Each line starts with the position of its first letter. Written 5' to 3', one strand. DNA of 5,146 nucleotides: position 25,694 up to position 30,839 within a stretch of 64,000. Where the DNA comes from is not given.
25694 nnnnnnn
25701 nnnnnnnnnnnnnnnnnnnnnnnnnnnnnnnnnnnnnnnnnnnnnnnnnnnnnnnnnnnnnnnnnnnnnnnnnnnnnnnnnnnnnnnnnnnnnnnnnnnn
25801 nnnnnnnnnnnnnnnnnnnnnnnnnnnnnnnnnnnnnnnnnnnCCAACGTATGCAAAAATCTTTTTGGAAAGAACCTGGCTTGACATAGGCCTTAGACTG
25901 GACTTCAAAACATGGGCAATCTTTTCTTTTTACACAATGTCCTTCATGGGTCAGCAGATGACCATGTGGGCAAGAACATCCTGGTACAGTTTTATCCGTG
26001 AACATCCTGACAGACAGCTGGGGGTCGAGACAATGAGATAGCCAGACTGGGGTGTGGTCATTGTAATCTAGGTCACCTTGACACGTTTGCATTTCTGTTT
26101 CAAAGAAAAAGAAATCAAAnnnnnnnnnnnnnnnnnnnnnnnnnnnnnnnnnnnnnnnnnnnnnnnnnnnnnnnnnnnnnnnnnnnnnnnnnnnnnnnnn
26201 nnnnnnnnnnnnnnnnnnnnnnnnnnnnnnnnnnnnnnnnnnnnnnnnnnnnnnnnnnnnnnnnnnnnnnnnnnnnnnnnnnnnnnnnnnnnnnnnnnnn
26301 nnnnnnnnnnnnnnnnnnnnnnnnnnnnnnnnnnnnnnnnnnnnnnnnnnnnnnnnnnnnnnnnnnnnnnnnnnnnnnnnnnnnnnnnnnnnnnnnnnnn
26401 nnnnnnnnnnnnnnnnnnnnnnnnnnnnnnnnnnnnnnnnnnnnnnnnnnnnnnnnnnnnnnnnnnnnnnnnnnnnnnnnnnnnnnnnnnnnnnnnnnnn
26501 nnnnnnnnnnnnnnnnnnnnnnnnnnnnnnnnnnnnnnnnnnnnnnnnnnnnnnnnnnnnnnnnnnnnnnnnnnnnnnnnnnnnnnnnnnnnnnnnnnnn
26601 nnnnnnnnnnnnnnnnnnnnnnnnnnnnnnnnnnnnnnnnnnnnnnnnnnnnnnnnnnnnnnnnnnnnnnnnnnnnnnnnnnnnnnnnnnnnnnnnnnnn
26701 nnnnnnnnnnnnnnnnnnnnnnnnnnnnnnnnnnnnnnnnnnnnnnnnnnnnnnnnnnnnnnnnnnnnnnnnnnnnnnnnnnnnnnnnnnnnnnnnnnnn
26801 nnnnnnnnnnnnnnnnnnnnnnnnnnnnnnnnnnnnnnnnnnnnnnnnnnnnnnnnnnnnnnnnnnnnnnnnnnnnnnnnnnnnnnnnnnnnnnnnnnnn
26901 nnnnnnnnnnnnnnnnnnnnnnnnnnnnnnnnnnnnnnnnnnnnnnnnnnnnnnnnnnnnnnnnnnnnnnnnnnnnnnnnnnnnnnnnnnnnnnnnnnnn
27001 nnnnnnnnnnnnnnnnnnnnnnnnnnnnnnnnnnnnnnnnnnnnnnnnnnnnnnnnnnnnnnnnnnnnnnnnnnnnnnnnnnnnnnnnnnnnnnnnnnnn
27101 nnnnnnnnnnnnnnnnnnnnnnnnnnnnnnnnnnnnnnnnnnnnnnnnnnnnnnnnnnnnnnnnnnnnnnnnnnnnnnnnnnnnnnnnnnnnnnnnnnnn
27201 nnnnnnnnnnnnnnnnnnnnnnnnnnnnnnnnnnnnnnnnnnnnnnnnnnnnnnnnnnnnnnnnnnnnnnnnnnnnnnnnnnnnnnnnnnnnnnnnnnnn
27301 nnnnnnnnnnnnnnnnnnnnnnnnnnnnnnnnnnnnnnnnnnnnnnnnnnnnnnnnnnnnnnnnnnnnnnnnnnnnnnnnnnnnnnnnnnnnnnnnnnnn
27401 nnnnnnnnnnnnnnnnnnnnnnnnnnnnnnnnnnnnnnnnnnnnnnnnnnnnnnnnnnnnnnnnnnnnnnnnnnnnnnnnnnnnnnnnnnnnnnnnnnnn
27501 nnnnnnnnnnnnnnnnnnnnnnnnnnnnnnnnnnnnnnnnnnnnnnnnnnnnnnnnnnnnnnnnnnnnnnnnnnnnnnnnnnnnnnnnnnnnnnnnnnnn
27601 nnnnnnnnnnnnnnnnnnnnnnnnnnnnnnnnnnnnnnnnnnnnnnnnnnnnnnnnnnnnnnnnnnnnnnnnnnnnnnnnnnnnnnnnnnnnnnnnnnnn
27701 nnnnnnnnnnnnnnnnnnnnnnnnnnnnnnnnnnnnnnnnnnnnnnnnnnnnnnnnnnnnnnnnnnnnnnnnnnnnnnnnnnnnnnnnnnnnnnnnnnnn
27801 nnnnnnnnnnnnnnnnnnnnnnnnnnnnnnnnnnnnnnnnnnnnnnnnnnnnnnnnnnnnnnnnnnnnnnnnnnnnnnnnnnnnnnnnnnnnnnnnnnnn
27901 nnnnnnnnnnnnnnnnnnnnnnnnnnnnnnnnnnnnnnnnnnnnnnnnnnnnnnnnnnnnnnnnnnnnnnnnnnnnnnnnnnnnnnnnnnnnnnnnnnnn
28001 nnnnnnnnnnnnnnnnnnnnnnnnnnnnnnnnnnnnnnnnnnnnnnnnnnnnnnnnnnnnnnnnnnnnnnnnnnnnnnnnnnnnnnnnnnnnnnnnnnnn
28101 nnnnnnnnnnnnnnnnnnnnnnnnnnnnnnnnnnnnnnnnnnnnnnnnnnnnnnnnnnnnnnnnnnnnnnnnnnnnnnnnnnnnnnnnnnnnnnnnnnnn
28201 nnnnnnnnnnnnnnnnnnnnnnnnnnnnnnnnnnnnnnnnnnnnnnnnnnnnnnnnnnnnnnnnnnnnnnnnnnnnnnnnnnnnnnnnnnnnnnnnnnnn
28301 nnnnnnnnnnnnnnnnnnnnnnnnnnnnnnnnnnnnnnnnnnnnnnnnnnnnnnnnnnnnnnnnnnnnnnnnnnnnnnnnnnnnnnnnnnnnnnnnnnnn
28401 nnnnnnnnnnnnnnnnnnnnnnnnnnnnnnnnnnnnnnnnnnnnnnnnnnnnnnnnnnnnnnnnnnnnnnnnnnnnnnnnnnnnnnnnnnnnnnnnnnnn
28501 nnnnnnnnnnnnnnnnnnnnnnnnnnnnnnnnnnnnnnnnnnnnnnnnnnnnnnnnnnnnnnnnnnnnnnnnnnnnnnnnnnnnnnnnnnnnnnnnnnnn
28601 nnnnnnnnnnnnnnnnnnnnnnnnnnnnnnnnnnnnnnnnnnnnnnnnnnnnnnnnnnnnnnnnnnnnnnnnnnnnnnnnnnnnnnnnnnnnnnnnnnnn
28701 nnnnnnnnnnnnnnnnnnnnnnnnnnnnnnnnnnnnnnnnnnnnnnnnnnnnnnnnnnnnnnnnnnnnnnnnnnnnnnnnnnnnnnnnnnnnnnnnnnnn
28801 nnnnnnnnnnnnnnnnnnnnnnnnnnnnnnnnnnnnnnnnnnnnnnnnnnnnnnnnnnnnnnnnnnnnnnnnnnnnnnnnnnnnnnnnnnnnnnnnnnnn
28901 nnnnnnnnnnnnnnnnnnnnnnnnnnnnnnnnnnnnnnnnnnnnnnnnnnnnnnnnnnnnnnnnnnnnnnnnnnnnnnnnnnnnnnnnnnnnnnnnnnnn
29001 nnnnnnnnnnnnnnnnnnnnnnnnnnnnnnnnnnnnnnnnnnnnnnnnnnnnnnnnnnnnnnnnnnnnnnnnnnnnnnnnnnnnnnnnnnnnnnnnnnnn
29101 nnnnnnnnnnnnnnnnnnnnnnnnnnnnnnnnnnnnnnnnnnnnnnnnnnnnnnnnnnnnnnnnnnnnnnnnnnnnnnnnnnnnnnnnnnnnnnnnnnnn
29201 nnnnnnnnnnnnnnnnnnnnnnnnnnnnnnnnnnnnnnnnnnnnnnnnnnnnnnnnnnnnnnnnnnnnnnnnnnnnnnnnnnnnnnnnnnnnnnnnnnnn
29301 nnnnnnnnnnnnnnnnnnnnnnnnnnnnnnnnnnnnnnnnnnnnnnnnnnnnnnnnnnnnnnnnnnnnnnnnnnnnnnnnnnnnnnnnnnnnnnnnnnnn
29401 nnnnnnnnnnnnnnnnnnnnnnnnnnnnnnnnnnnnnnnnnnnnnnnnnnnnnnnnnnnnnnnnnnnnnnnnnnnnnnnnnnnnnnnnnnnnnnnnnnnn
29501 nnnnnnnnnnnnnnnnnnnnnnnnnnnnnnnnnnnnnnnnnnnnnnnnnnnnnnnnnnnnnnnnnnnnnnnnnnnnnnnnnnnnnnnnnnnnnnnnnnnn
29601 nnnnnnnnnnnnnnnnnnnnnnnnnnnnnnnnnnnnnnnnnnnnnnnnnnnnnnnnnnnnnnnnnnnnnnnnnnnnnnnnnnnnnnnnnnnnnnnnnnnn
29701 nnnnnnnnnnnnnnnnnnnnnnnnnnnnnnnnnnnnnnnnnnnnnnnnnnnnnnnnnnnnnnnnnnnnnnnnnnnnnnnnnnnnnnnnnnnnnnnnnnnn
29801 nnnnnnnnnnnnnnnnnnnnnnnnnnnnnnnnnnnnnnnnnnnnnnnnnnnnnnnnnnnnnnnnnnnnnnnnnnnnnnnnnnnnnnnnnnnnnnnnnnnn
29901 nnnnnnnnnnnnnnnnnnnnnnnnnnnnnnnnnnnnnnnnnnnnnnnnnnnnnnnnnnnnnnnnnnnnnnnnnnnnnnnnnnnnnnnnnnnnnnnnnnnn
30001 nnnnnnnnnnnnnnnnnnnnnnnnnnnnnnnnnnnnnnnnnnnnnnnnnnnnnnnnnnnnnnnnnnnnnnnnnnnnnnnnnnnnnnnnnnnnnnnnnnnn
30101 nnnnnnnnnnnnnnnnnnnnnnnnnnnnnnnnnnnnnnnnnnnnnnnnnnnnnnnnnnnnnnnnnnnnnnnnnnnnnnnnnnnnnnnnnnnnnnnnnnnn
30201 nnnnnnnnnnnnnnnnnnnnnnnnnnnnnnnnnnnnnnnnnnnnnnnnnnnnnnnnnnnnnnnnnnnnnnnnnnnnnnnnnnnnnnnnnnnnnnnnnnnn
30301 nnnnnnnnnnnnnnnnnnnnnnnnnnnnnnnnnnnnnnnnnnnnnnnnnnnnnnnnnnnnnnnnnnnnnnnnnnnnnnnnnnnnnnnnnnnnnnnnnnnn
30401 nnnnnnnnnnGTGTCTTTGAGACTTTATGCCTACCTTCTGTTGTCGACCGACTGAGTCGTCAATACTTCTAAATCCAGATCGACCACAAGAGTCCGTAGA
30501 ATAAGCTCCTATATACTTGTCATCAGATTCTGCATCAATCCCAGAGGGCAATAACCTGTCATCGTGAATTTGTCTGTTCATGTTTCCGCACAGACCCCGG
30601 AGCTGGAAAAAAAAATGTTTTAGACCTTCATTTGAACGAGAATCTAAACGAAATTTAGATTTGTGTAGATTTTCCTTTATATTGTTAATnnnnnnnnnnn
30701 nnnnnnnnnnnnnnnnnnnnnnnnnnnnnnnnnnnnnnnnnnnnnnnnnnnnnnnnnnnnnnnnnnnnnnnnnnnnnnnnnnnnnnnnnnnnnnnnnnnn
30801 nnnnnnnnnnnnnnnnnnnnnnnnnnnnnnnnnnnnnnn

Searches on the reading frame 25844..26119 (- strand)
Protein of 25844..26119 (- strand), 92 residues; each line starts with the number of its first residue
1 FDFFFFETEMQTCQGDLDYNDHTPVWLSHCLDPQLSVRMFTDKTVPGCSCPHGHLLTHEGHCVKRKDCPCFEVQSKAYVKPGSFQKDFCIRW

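Call 13: search_protein_families(library=pfam, max_evalue=0.1, proteins=[window:25844-26119:-])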
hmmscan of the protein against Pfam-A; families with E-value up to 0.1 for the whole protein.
window:25844-26119:- (92 aa): 1 family
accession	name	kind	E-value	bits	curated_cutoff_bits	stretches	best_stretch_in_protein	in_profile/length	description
PF01826.23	TIL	-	0.00013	22.5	24.5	1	42-68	29-55/55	Trypsin Inhibitor like cysteine rich domain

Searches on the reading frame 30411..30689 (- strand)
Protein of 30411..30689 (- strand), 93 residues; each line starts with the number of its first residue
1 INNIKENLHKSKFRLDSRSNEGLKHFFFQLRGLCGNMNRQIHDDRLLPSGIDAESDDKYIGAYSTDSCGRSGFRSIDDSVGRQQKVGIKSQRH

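Call 13: search_protein_families(library=pfam, max_evalue=0.1, proteins=[window:30411-30689:-])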
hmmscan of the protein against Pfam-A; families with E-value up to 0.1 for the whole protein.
window:30411-30689:- (93 aa): 1 family
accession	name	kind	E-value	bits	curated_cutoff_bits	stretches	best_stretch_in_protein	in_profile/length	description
PF00094.30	VWD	-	0.0011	19.7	22.9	1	26-50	131-155/156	von Willebrand factor type D domain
